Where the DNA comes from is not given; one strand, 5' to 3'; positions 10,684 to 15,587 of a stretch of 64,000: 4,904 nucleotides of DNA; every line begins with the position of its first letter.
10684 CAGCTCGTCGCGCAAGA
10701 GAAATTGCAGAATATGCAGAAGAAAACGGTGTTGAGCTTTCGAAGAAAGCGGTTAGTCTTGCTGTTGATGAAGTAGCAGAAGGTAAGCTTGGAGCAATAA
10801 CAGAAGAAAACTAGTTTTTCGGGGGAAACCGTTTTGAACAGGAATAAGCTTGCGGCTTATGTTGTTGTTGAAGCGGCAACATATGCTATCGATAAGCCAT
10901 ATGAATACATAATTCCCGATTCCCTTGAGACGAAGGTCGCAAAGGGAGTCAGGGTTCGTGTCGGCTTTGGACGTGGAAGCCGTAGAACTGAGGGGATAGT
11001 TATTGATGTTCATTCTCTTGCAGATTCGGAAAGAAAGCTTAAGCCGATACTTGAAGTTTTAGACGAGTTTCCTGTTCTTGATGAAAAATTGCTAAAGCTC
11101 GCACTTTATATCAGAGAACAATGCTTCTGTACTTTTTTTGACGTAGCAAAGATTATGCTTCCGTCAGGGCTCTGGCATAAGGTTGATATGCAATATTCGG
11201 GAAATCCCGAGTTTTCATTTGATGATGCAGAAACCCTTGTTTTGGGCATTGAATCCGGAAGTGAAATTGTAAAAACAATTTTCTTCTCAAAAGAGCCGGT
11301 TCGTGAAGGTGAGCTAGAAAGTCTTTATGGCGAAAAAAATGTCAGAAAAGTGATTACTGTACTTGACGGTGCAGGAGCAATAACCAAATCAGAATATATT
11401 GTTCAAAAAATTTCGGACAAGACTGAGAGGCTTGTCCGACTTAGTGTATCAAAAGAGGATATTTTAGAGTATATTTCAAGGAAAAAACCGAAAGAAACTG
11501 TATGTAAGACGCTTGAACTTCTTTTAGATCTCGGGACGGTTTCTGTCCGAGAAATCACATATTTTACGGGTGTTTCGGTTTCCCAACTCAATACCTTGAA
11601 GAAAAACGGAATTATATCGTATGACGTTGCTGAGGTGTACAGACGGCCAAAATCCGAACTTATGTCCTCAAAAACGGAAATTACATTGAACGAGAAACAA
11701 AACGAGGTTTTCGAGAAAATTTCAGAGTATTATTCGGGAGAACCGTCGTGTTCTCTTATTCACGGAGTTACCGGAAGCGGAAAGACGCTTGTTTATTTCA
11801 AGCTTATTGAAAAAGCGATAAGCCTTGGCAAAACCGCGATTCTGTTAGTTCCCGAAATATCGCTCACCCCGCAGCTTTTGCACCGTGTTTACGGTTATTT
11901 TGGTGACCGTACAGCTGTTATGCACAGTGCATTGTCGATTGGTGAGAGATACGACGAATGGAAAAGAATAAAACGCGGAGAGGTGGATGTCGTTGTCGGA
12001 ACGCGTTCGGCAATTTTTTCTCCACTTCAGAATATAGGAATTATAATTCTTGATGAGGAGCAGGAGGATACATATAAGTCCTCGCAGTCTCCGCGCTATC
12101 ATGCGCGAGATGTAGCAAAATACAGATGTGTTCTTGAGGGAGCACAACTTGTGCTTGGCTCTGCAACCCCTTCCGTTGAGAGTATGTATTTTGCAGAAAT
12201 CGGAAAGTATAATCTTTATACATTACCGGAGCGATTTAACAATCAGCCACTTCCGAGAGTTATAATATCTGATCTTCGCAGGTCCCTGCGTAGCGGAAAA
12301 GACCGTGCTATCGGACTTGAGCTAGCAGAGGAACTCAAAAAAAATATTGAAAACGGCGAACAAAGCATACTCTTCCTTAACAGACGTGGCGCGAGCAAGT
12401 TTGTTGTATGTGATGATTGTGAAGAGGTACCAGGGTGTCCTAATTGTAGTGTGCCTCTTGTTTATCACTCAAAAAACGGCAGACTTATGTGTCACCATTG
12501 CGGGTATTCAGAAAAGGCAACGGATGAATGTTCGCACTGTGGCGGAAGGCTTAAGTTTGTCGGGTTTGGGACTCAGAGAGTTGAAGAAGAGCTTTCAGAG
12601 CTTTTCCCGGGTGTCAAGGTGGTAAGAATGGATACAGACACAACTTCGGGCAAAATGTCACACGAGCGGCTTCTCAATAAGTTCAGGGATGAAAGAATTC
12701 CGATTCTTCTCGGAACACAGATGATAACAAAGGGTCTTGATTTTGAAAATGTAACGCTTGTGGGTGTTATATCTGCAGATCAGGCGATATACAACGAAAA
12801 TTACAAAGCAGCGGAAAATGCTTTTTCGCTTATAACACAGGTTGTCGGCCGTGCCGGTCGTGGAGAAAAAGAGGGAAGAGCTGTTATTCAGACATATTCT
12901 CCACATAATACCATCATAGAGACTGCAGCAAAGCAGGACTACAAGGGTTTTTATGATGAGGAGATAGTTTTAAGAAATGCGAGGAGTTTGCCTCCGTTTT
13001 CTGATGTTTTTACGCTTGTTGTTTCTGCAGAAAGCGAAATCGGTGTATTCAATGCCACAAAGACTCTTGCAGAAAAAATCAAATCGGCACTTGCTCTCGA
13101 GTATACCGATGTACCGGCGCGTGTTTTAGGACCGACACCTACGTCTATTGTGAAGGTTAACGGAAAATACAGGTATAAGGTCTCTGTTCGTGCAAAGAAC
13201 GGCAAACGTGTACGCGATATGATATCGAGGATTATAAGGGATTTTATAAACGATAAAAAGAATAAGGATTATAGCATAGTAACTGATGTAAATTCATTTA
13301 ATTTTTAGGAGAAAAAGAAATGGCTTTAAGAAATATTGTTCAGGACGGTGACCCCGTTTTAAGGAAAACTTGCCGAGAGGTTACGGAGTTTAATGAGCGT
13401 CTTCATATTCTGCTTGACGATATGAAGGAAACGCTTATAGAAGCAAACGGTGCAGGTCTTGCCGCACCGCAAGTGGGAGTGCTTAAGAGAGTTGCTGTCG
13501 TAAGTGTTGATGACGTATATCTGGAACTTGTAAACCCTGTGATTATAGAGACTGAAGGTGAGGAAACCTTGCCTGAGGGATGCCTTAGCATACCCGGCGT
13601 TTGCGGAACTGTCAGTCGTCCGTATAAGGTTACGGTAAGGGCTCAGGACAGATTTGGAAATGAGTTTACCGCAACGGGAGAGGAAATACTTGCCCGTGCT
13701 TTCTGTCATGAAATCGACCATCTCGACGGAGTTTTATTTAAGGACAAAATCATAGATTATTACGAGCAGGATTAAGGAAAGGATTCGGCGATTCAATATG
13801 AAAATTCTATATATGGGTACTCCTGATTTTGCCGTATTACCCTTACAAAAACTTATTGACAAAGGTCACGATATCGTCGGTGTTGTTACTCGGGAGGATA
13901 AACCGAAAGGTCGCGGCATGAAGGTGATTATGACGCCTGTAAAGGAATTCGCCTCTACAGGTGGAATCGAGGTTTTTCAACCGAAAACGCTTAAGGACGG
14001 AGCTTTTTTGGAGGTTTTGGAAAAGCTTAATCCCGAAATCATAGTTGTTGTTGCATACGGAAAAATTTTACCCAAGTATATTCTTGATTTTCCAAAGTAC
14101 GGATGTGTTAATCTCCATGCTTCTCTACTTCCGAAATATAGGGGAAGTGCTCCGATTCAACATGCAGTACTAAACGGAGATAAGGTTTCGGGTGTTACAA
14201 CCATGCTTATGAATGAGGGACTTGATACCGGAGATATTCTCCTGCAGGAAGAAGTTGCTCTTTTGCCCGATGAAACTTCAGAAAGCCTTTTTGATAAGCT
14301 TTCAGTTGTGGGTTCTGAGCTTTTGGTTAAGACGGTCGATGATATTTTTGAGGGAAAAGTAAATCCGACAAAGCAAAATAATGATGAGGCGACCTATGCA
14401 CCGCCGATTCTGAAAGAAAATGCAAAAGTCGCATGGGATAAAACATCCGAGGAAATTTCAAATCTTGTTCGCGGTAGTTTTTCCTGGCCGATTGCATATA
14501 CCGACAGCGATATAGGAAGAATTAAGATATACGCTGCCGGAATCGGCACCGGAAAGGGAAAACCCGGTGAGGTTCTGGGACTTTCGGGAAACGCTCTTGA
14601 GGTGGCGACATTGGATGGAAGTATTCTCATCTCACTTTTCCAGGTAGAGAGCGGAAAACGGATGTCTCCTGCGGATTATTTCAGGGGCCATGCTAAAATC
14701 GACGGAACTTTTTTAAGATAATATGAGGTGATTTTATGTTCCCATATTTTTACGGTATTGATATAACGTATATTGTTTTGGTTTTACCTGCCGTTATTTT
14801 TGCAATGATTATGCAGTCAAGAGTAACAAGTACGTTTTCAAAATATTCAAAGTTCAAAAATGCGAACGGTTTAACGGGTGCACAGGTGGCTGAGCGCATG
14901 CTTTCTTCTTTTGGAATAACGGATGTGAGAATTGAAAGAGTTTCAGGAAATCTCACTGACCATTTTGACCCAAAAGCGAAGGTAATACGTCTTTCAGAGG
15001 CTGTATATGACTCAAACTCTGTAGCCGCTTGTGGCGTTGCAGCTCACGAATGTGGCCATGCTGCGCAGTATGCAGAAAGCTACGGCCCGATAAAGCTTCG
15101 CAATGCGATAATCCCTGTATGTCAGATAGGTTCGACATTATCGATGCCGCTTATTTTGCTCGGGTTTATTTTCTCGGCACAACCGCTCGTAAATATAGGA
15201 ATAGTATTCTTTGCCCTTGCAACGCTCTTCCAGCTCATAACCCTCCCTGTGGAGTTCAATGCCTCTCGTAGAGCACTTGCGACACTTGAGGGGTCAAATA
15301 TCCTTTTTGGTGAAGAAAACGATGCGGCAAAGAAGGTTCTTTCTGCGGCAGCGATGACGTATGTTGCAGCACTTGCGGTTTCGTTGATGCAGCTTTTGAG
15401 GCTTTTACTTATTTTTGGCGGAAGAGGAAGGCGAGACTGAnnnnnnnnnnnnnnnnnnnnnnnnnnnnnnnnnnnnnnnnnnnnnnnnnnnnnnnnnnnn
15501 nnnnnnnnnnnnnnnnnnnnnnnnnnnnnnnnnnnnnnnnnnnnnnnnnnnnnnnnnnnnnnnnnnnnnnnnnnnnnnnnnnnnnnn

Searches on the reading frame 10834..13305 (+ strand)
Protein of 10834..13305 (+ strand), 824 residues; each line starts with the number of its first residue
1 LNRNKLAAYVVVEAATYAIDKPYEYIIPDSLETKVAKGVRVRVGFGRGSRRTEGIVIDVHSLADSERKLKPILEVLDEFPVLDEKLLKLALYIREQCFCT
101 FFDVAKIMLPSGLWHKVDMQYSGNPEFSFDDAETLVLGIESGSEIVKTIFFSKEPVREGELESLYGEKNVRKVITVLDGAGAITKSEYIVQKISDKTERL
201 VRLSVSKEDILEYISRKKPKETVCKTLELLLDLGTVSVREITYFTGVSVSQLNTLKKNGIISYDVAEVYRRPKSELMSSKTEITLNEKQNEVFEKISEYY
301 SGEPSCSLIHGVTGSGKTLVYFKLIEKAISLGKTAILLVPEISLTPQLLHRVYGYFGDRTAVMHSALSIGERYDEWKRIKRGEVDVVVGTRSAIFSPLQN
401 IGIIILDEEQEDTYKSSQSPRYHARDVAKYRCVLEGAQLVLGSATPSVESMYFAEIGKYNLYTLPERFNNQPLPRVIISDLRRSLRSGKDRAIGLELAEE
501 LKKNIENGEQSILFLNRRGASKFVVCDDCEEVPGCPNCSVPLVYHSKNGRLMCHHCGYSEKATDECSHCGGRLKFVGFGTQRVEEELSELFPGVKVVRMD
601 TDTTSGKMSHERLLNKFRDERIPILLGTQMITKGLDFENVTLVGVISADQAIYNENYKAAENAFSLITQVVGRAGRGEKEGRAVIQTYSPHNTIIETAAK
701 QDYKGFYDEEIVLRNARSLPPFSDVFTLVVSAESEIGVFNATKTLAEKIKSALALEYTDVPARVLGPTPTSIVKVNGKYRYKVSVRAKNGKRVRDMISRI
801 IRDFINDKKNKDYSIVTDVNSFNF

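Call 34: search_protein_families(library=pfam, proteins=[window:10834-13305:+], max_evalue=0.001)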
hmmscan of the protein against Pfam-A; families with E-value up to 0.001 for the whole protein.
window:10834-13305:+ (824 aa): 6 families
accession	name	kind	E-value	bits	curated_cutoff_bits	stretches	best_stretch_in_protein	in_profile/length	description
PF17764.6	PriA_3primeBD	-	1.8e-22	79.4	22.7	1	10-110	2-96/96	3'DNA-binding domain (3'BD)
PF00270.35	DEAD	-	1.3e-16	61.2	26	1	289-449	4-162/167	DEAD/DEAH box helicase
PF18074.6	PriA_C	-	2.2e-13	51.3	26.9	1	721-820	1-94/95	Primosomal protein N C-terminal domain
PF04851.21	ResIII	-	3e-13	50.4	22.5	1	283-446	2-162/164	Type III restriction enzyme, res subunit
PF00271.37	Helicase_C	-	2.8e-12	47.3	23.5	1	581-676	26-108/110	Helicase conserved C-terminal domain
PF18319.7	Zn_ribbon_PriA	-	2.1e-11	44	26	1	535-561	1-27/27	PriA DNA helicase Cys-rich region (CRR) domain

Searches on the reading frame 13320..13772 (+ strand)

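Call 29: search_protein_families(library=pfam, proteins=[window:13320-13772:+], max_evalue=0.01)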
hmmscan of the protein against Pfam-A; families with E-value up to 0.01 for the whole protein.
window:13320-13772:+ (151 aa): 1 family
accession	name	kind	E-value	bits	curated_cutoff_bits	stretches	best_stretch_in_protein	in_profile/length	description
PF01327.26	Pep_deformylase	-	2.3e-45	154.4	22.8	1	4-145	2-151/156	Polypeptide deformylase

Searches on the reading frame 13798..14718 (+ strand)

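Call 48: search_protein_families(library=pfam, proteins=[window:13798-14718:+], max_evalue=0.00001)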
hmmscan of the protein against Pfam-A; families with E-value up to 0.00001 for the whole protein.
window:13798-14718:+ (307 aa): 2 families
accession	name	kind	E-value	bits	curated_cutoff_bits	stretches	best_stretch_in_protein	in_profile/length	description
PF00551.24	Formyl_trans_N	-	3.7e-44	151.1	26.1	1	1-179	1-180/181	Formyl transferase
PF02911.23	Formyl_trans_C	-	3.3e-19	69.4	21.1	1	204-298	2-99/100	Formyl transferase, C-terminal domain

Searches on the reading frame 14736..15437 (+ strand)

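Call 48: search_protein_families(library=pfam, proteins=[window:14736-15437:+], max_evalue=0.00001)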
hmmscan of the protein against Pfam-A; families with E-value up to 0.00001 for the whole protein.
window:14736-15437:+ (234 aa): 1 family
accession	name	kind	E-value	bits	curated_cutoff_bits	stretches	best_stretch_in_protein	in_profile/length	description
PF04298.18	Zn_peptidase_2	-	9.5e-94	313.4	27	1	12-227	1-217/218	Putative neutral zinc metallopeptidase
